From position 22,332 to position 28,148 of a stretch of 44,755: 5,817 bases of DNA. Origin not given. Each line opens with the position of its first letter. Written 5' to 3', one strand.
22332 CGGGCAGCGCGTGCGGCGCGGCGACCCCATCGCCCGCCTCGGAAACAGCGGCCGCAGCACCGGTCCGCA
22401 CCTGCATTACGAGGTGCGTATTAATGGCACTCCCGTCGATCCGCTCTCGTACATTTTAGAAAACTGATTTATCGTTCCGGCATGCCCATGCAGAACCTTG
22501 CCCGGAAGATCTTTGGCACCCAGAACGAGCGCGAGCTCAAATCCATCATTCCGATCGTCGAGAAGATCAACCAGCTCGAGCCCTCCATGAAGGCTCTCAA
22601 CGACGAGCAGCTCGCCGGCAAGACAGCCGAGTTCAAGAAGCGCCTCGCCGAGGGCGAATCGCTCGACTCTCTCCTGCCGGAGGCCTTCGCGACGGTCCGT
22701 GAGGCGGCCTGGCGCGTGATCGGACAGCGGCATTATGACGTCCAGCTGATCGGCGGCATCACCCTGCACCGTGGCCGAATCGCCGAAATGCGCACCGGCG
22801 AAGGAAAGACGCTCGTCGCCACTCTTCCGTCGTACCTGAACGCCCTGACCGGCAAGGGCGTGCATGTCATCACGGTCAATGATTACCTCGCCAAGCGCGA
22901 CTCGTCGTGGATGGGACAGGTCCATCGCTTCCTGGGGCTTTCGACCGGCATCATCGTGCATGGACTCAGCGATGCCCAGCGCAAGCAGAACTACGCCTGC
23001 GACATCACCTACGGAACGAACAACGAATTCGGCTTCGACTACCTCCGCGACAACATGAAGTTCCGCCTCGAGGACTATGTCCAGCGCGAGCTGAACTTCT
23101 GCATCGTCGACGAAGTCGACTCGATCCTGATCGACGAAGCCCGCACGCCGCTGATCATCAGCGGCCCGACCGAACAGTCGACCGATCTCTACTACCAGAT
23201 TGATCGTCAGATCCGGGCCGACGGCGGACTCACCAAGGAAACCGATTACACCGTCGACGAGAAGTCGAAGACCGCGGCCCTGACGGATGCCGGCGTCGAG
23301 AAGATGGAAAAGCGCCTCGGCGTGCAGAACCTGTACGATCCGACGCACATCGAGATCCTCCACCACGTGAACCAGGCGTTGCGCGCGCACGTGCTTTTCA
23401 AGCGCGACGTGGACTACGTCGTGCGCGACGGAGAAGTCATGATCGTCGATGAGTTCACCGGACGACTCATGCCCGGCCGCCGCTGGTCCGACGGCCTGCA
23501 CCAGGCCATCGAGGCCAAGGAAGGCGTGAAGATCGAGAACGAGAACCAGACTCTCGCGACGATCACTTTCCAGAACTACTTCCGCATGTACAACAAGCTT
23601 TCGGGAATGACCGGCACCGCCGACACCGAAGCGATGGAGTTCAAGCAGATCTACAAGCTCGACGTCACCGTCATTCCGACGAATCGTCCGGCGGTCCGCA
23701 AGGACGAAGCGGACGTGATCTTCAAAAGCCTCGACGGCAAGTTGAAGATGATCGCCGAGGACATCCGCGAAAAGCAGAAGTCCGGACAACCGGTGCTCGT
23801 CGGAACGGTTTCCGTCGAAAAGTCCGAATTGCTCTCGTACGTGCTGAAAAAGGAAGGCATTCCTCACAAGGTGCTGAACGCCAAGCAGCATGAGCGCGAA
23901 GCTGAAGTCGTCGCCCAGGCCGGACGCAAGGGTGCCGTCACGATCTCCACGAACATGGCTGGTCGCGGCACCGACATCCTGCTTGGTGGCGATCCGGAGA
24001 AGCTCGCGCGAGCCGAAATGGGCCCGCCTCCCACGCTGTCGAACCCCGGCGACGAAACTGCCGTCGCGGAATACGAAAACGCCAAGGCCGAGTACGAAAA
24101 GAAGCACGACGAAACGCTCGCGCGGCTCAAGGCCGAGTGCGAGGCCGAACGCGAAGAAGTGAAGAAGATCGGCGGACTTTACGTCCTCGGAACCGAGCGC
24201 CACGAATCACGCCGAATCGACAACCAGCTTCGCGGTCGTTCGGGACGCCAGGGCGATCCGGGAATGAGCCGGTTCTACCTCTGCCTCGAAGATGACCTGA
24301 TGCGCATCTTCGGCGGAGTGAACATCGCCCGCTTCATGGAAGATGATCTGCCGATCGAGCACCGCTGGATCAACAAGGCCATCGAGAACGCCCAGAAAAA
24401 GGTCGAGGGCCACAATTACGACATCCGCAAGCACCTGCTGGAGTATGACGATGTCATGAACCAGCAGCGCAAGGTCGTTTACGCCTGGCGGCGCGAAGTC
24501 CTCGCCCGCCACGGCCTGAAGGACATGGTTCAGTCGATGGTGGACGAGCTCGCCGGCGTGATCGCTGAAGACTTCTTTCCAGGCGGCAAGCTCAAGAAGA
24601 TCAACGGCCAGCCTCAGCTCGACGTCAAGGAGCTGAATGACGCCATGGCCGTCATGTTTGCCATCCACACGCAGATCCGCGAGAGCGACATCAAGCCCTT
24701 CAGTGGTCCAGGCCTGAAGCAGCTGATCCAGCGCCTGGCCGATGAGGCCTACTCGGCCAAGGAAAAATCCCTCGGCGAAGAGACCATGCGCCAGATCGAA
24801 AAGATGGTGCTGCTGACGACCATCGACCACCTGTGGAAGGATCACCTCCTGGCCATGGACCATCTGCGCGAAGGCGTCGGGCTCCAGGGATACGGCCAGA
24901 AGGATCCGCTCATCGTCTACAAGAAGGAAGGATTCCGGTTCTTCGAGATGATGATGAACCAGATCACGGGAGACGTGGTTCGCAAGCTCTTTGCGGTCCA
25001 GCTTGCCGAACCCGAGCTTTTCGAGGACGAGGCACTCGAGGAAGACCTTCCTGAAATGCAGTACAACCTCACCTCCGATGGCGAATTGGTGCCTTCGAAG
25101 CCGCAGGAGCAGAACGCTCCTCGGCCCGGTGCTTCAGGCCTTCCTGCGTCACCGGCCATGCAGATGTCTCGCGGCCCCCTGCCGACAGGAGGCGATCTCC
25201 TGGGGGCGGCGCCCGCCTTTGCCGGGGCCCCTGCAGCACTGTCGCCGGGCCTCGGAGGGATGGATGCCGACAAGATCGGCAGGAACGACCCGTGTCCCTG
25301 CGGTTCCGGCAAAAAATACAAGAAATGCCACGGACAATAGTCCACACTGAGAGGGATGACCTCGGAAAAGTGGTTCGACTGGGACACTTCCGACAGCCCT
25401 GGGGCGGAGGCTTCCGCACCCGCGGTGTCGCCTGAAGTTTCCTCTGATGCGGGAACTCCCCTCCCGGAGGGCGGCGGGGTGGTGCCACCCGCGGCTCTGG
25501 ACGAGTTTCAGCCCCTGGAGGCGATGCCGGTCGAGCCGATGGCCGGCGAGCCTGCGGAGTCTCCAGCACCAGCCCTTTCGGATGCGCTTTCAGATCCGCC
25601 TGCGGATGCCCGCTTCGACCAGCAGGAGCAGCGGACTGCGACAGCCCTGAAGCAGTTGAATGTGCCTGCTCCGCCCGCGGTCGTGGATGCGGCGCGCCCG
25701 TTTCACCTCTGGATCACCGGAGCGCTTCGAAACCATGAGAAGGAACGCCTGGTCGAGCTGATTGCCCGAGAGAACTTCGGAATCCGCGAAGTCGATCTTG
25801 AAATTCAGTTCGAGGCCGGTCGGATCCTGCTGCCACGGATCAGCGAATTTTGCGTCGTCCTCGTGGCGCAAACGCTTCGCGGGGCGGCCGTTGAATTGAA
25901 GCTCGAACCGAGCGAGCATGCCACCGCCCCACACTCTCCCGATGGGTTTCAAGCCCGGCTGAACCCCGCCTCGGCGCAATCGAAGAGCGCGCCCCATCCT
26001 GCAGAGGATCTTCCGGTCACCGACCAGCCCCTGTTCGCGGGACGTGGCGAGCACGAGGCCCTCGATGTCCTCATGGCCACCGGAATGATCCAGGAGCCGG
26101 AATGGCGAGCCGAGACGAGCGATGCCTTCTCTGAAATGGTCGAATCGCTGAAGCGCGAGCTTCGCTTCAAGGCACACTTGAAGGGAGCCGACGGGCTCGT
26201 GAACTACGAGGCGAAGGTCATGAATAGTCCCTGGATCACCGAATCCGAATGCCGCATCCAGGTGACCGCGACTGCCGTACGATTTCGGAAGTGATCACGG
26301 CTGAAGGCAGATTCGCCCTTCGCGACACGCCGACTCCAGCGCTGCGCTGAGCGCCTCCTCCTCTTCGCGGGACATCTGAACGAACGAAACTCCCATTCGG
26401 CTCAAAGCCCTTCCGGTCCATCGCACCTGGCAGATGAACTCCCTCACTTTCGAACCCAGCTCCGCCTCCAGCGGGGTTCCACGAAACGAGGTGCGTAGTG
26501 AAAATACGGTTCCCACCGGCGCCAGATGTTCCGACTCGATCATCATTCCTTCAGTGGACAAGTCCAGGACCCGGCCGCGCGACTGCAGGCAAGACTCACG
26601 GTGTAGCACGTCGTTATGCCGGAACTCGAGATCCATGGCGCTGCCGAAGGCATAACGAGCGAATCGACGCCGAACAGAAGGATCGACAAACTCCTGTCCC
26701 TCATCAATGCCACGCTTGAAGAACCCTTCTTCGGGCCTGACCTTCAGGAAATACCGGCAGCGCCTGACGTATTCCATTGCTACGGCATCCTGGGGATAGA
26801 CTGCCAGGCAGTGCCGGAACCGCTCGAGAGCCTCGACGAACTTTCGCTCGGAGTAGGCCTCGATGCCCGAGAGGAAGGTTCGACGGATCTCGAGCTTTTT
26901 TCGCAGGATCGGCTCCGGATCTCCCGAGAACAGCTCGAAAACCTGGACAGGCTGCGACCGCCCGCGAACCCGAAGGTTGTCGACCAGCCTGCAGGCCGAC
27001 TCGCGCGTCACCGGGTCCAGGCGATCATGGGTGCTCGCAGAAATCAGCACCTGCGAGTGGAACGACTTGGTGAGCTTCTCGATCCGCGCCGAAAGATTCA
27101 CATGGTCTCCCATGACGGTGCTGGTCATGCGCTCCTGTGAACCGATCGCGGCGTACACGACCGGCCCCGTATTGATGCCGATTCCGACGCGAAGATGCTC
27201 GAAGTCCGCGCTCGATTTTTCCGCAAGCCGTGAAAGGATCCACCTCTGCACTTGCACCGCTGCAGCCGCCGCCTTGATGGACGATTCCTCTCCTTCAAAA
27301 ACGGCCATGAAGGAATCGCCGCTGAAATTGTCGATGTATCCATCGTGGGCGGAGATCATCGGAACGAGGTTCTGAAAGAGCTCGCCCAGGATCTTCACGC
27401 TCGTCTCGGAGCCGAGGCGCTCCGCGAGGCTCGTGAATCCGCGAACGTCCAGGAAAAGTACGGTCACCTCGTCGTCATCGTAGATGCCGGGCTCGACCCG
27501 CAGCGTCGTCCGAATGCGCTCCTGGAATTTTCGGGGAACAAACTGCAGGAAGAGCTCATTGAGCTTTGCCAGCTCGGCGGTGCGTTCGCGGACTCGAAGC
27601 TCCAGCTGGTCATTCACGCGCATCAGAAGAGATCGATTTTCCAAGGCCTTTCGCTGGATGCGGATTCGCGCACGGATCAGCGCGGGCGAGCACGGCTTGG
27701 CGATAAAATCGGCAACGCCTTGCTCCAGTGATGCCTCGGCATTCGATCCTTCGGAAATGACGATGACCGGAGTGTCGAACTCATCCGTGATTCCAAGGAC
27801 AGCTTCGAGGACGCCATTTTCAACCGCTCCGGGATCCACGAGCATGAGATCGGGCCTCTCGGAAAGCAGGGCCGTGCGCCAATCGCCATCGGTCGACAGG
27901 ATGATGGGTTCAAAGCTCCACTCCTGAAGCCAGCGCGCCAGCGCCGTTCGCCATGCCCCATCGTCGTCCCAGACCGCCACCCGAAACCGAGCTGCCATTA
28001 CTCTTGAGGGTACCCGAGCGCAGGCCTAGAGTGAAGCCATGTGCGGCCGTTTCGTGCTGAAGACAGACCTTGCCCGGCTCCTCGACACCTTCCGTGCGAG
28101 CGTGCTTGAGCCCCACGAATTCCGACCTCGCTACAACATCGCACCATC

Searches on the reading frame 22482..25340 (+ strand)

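Call 45: search_protein_families(library=pfam, proteins=[window:22482-25340:+], max_evalue=0.0001)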
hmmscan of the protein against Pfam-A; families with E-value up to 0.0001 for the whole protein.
window:22482-25340:+ (952 aa): 6 families
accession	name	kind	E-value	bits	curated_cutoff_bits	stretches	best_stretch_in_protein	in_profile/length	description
PF07517.20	SecA_DEAD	-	7e-134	446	24.6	1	8-388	2-290/290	SecA DEAD-like domain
PF21090.3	P-loop_SecA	-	2e-87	292.6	27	1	403-620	1-198/205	SecA P-loop domain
PF07516.18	SecA_SW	-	1.9e-67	227.6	26.7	1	624-840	1-200/200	SecA Wing and Scaffold domain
PF01043.26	SecA_PP_bind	-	4.7e-45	153.1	23.5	1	233-344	2-110/110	SecA preprotein cross-linking domain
PF02810.21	SEC-C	-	1.6e-10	41.1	20.4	1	934-951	1-18/19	SEC-C motif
PF00270.35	DEAD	-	1.2e-05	25.5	26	1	99-217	17-131/167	DEAD/DEAH box helicase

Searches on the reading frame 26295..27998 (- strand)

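Call 45: search_protein_families(library=pfam, proteins=[window:26295-27998:-], max_evalue=0.0001)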
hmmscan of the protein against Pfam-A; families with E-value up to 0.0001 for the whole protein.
window:26295-27998:- (567 aa): 3 families
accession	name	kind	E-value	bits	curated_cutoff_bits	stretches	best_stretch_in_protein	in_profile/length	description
PF00211.25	Guanylate_cyc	-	8.6e-24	84.6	21.9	1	175-351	6-177/183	Adenylate and Guanylate cyclase catalytic domain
PF07238.19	PilZ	-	2.6e-07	31.3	22.5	1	443-554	2-100/102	PilZ domain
PF00072.30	Response_reg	-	1.3e-05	25.8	30.2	1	7-113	1-111/111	Response regulator receiver domain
